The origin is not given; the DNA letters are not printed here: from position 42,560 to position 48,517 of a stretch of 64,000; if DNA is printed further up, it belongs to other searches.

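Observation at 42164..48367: Giant RHS/YD-repeat polymorphic toxin with FG-GAP repeats and unknown C-terminal toxin, followed by candidate immunity ORFs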

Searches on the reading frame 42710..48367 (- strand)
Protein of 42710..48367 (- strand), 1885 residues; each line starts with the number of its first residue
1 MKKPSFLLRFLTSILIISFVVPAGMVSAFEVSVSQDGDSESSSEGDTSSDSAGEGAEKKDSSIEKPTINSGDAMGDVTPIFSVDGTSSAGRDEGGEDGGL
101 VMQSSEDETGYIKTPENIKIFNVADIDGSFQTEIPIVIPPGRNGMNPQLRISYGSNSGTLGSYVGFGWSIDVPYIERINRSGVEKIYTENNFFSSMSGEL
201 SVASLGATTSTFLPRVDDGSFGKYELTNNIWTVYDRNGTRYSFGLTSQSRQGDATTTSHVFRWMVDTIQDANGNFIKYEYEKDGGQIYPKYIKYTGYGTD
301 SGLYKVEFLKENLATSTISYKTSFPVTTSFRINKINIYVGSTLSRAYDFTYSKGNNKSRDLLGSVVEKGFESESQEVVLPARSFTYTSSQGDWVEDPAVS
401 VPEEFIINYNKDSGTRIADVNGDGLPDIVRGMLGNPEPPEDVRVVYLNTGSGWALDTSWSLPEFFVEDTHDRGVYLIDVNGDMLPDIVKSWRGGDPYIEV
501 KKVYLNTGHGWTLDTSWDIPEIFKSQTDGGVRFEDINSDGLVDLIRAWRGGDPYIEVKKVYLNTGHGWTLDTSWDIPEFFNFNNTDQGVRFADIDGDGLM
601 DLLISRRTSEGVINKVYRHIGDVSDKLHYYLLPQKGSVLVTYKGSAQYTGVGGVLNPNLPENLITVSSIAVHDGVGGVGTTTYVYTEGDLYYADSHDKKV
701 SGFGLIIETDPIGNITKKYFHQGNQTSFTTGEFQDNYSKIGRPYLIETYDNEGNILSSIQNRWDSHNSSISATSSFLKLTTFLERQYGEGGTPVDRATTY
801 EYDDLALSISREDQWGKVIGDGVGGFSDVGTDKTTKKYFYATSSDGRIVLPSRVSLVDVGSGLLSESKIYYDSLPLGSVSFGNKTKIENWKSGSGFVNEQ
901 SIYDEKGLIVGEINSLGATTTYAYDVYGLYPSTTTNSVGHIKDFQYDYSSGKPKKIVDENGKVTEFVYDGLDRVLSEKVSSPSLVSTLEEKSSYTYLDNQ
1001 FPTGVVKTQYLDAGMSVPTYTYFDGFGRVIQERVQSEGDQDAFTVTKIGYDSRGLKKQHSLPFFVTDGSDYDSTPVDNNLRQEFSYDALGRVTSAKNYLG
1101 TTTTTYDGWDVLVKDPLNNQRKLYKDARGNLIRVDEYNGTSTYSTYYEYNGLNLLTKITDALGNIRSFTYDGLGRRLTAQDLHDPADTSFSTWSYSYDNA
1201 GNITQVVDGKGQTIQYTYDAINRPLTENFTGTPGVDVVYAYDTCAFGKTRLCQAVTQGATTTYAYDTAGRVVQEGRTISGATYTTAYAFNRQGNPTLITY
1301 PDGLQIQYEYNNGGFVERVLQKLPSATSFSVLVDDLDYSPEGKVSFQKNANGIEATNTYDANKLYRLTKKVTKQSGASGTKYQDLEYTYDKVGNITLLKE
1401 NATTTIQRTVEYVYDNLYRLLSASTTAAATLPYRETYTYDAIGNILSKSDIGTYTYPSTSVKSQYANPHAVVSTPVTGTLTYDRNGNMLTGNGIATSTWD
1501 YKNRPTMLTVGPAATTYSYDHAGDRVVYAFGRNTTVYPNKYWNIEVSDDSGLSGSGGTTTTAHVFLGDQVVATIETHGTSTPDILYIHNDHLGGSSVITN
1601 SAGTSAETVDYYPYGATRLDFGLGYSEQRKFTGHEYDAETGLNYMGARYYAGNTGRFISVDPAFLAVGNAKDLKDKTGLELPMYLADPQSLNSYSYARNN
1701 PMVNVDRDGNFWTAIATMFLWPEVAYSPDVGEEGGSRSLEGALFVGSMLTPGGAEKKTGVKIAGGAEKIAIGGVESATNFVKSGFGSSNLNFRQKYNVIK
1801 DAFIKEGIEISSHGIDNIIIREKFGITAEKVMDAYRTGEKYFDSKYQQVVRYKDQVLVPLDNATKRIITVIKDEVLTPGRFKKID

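Call 6: search_protein_families(library=pfam, proteins=[window:42710-48367:-], max_evalue=0.01)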
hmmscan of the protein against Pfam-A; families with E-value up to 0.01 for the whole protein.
window:42710-48367:- (1885 aa): 5 families
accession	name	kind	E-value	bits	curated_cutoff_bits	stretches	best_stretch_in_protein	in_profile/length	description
PF05593.20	RHS_repeat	-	4.3e-30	103.9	22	4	1149-1180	1-32/38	RHS Repeat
PF03534.18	SpvB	-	5.1e-18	65.7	22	1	126-284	3-181/287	Salmonella virulence plasmid 65kDa B protein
PF13517.12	FG-GAP_3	-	7.6e-13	49.3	26.9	2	535-604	1-61/61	FG-GAP-like repeat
PF20041.5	DUF6443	-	2.5e-05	24.9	27.8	1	1009-1071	15-77/137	Domain of unknown function (DUF6443)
PF01839.29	FG-GAP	-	7.7e-05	22.9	22.1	0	591-605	7-21/37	FG-GAP repeat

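Call 7: search_protein_families(library=ncbifam, proteins=[window:42710-48367:-], max_evalue=0.01)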
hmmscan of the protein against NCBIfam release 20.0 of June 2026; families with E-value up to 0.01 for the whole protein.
window:42710-48367:- (1885 aa): 4 families
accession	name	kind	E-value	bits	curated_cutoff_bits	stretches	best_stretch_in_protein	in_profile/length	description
TIGR01643.1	YD_repeat_2x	repeat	8.7e-23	79.9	15.8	2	1197-1228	1-32/42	YD repeat-containing protein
TIGR03696.1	Rhs_assc_core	domain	5.2e-16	58.9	32.5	1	1611-1709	1-75/76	RHS repeat-associated core domain-containing protein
NF011780.0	PRK15244.1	equivalog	3.8e-06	25.8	1133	1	228-285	156-213/591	SPI-2 type III secretion system effector NAD(+)--protein-arginine ADP-ribosyltransferase SpvB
NF047539.1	XAC2610_fam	domain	0.0017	18.8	35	0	532-562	2-32/89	XAC2610-related protein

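Call 37: find_related_loci(query=window:42710-48367:-, collection=genome_contigs, flank=6000)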
Query window:42710-48367:- (1885 aa) in genome_contigs; peptide patterns used: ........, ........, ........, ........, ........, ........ (x = any residue, [..] = any of these).
102 stretches matched a pattern, but none encodes a relative of the query by tblastn (E <= 1e-3).

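Call 63: search_solved_structures(query=window:42713-48367:-, max_evalue=0.001)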
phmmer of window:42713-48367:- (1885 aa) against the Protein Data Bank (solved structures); distinct sequences matched with E-value up to 0.001: 9.
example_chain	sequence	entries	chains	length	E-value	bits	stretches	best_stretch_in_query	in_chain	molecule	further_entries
7q97_A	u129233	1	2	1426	2.3e-16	61.5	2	1114-1273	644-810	Rhs family protein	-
8cp6_B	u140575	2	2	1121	3e-13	51.2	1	1104-1272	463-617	Toxin protein Tse5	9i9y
7pq5_L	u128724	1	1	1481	6.5e-09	36.8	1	1147-1276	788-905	Tre23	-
8qjb_A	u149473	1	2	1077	3.8e-06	27.6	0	1086-1311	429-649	T6SS-associated Rhs core domain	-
8qjd_A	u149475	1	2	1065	5.9e-06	27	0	1144-1361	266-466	Salmonella bongori Rhs core domain (residues 360-1420)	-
5kis_A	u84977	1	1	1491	1.6e-05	25.6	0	124-205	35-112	YenB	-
9c4k_P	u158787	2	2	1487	1.6e-05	25.6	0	124-205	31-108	Toxin subunit YenB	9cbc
4igl_A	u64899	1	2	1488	1.6e-05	25.6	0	124-205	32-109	YenB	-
6p0x_A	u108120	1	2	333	2.5e-05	24.9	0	128-285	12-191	Salmonella plasmid virulence: SpvB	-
